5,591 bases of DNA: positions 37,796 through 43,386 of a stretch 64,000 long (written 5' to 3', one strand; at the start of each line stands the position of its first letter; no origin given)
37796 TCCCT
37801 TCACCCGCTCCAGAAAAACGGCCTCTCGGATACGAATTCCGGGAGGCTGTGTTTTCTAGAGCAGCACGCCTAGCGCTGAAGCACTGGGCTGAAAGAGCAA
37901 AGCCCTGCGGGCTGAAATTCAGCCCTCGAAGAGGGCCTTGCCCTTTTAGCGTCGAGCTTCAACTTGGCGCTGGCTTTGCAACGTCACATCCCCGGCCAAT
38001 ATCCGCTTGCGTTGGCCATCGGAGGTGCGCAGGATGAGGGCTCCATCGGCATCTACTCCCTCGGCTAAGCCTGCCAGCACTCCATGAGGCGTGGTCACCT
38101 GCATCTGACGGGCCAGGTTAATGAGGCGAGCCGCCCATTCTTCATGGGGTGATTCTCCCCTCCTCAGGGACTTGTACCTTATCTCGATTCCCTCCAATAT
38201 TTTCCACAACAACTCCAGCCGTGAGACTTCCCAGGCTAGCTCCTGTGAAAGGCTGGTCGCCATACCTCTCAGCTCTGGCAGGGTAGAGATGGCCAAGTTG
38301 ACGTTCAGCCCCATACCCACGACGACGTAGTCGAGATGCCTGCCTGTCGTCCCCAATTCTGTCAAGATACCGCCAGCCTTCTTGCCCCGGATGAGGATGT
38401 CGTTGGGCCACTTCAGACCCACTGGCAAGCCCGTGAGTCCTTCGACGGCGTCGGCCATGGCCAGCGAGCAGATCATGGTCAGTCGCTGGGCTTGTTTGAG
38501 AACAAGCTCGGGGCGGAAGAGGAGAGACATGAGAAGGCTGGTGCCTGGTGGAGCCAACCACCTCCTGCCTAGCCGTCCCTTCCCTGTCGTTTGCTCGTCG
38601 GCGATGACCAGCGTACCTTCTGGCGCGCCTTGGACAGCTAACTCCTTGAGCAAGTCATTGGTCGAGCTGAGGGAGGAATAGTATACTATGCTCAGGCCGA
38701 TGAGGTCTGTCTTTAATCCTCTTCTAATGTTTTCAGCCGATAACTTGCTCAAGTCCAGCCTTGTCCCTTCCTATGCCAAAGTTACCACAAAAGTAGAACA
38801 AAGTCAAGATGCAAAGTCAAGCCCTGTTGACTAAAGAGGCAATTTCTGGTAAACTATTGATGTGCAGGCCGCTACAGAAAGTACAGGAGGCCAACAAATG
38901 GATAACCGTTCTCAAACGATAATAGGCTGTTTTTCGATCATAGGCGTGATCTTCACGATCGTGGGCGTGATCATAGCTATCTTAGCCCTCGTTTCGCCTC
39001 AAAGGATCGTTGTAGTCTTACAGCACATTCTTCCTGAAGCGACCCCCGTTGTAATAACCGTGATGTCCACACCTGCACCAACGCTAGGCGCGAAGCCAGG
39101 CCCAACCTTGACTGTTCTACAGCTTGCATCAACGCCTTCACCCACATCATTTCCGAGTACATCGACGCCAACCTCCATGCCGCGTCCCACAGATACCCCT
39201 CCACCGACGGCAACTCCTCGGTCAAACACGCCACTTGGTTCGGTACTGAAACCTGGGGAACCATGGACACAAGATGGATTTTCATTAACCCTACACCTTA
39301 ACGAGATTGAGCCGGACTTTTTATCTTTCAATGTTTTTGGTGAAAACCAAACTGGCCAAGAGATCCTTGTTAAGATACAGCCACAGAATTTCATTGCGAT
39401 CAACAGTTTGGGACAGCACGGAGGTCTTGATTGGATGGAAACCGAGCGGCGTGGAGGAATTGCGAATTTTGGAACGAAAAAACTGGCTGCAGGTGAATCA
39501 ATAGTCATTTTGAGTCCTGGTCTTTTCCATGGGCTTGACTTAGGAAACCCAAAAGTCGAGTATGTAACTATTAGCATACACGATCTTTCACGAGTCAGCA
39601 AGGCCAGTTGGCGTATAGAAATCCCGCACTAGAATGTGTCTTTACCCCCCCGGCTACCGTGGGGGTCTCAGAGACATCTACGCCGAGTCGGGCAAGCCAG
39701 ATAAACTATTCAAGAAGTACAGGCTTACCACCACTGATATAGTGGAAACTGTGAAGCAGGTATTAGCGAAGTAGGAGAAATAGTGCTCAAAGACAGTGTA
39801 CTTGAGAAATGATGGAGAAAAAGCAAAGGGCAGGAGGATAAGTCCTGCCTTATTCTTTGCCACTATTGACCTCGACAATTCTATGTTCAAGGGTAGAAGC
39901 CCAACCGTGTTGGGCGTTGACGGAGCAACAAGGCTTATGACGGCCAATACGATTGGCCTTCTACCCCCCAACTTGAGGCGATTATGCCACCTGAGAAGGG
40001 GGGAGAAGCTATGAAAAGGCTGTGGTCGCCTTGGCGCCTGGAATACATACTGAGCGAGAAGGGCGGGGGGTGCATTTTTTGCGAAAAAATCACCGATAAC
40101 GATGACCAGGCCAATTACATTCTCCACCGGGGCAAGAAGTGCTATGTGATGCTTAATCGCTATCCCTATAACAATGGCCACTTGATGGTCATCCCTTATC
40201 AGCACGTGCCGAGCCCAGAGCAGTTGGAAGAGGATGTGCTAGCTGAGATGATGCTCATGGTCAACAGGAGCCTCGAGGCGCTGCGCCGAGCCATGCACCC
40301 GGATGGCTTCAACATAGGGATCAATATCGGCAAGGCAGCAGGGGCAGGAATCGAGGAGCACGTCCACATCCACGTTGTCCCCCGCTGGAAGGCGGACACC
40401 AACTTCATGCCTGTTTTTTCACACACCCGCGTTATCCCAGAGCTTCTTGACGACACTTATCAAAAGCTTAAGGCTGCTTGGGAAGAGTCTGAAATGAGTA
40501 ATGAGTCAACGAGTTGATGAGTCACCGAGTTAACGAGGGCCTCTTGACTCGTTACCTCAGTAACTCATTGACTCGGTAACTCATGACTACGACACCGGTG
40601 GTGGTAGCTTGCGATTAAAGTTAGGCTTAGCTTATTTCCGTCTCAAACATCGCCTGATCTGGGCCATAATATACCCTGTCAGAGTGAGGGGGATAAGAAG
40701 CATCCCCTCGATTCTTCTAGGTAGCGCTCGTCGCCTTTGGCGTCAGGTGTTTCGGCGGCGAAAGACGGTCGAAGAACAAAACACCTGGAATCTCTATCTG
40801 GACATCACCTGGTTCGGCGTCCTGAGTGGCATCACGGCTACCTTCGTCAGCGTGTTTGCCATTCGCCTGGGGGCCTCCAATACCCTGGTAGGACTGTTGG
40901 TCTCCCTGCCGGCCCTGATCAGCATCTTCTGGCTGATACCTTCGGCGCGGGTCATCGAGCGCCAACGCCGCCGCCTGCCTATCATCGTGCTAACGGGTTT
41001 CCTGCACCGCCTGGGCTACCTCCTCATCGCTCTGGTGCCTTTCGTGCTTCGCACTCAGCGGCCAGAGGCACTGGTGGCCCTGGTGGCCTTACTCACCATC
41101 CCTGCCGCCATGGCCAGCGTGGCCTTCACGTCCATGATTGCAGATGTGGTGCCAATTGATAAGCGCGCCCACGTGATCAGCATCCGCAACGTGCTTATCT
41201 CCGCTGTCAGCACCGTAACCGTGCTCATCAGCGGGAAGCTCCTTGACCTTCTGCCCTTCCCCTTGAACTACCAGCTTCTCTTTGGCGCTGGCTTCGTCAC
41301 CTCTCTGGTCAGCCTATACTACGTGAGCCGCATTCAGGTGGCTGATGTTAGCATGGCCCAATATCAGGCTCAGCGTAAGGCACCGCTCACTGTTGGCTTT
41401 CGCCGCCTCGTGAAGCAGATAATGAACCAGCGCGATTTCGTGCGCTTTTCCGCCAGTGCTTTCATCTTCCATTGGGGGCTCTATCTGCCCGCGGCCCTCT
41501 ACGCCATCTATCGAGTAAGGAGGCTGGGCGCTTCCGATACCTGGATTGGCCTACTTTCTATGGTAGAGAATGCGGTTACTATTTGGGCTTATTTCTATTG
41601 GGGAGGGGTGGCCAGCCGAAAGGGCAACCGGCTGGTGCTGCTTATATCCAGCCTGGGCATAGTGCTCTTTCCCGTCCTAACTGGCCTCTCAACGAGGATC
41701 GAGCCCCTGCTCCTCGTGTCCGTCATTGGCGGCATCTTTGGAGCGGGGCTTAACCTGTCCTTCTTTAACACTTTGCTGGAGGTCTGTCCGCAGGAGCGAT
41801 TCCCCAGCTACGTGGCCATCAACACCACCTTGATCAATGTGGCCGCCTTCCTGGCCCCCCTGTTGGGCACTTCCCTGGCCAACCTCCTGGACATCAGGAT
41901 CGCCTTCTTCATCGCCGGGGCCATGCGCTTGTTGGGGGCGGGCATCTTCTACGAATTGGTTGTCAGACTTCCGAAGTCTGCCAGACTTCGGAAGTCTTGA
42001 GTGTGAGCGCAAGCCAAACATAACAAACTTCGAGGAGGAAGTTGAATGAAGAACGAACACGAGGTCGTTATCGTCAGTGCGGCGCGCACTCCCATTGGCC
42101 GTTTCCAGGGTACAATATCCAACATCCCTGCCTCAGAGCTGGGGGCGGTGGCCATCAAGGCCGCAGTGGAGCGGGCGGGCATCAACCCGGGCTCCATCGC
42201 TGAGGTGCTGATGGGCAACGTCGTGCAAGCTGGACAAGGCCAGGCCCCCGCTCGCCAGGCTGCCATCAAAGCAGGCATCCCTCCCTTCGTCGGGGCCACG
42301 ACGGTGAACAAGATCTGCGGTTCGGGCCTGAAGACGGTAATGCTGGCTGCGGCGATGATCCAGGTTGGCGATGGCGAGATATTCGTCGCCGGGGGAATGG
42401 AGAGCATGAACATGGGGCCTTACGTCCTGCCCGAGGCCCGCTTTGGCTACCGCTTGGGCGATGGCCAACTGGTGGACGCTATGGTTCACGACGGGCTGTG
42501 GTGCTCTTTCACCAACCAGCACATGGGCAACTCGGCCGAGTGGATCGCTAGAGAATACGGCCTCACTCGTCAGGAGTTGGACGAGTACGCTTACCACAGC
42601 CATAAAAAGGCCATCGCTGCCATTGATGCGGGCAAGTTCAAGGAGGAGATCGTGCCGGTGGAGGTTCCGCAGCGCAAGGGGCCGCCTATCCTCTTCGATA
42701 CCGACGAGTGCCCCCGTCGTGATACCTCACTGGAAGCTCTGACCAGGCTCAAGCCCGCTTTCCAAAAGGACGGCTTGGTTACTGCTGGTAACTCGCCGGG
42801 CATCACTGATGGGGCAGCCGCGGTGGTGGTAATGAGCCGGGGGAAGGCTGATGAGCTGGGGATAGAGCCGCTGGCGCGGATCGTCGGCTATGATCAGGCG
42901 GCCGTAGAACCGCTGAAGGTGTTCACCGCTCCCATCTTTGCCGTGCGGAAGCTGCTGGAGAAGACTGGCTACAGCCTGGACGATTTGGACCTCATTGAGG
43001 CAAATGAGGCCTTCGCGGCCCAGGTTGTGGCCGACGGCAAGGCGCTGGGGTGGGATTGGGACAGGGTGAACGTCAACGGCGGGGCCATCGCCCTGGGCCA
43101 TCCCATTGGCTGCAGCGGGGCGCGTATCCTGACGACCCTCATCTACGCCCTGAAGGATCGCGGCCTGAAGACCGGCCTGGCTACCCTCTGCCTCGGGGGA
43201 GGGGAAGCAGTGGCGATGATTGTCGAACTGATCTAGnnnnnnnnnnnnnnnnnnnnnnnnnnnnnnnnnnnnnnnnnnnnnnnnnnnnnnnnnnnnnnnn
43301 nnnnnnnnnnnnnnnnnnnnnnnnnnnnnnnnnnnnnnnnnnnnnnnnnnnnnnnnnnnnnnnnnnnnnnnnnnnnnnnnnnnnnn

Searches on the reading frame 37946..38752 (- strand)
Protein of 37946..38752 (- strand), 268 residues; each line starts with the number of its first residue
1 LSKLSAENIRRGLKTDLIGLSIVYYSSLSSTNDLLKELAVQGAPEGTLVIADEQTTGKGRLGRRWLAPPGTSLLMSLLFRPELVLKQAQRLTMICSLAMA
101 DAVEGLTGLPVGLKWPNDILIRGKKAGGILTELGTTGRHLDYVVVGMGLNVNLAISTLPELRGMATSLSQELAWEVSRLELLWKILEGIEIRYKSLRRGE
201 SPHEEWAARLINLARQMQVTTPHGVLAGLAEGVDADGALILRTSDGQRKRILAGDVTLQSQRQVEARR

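Call 7: search_protein_families(library=pfam, proteins=[window:37946-38752:-], max_evalue=0.01)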
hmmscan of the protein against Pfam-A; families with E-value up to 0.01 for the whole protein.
window:37946-38752:- (268 aa): 3 families
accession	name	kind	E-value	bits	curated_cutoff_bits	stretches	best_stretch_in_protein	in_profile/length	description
PF03099.24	BPL_LplA_LipB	-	7.3e-21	74.9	21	1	27-150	4-133/133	Biotin/lipoate A/B protein ligase family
PF02237.23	BPL_C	-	1.4e-10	41.4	21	1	218-256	7-45/48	Biotin protein ligase C terminal domain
PF16917.10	BPL_LplA_LipB_2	-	1.8e-09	37.8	27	1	71-182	40-155/183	Biotin/lipoate A/B protein ligase family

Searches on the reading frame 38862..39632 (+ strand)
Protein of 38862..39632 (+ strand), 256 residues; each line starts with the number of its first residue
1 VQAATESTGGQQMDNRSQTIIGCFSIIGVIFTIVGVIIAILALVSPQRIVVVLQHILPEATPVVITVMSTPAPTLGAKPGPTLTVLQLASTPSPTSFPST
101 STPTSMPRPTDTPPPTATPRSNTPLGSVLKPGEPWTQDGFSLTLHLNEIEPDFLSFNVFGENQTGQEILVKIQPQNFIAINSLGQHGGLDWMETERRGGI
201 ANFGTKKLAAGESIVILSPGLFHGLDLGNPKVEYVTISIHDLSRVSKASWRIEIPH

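Call 52: search_protein_families(library=pfam, proteins=[window:38862-39632:+], max_evalue=1)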
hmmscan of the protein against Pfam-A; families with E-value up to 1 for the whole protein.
window:38862-39632:+ (256 aa): 2 families
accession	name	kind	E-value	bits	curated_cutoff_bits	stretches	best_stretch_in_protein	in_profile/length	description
PF15471.11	TMEM171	-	0.07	12.6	27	1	3-48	3-48/320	Transmembrane protein family 171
PF04888.17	SseC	-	0.79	9.7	30.2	1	16-44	51-80/312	Secretion system effector C (SseC) like family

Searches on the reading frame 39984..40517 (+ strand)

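Call 52: search_protein_families(library=pfam, proteins=[window:39984-40517:+], max_evalue=1)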
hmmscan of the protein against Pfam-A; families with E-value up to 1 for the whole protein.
window:39984-40517:+ (177 aa): 6 families
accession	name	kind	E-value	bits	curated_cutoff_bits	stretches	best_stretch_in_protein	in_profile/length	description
PF01230.28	HIT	-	1.5e-15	58.1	21.5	1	47-134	9-95/98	HIT domain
PF04677.20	CwfJ_C_1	-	3.2e-09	37.1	21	1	28-101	12-82/122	Protein similar to CwfJ C-terminus 1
PF11969.13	DcpS_C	-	1.3e-08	35.8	24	1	30-132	2-100/114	Scavenger mRNA decapping enzyme C-term binding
PF11372.14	DUF3173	-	0.042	14.2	25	1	41-75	16-50/58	Domain of unknown function (DUF3173)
PF19327.4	Ap4A_phos_N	-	0.061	13.3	23.1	1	49-135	87-161/177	Ap4A phosphorylase N-terminal domain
PF16269.10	DUF4922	-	0.069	13.5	23.6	1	30-94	60-118/146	Domain of unknown function (DUF4922)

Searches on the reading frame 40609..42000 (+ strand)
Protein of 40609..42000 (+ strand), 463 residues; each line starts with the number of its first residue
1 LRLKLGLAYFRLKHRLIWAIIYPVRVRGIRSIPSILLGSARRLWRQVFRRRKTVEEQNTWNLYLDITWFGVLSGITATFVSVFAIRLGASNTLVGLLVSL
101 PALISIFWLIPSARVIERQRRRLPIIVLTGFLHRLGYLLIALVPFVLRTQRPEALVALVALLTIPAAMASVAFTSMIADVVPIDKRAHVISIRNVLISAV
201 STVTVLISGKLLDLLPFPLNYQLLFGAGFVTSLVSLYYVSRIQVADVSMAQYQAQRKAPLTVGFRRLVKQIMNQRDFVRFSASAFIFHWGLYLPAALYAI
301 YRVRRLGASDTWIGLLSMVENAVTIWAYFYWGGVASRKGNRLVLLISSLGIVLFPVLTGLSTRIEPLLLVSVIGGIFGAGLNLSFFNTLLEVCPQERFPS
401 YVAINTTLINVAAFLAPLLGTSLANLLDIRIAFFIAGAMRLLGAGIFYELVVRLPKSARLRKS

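Call 52: search_protein_families(library=pfam, proteins=[window:40609-42000:+], max_evalue=1)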
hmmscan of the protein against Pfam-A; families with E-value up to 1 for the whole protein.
window:40609-42000:+ (463 aa): 2 families
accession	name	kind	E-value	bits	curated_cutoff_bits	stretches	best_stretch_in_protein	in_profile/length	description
PF07690.21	MFS_1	-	1.6e-26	93.5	33.4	3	282-448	3-171/347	Major Facilitator Superfamily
PF12832.13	MFS_1_like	-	9.1e-08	32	25.2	2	53-197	208-346/373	MFS_1 like family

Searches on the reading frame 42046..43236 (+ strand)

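Call 96: search_protein_families(library=pfam, proteins=[window:42046-43236:+], max_evalue=0.00001)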
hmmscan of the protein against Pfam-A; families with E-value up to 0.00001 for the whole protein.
window:42046-43236:+ (396 aa): 2 families
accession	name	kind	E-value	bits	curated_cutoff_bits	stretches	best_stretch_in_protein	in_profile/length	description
PF00108.29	Thiolase_N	-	2.1e-98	329.3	26.4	1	7-265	1-259/260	Thiolase, N-terminal domain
PF02803.24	Thiolase_C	-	1.7e-47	160.5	27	1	274-394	2-122/123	Thiolase, C-terminal domain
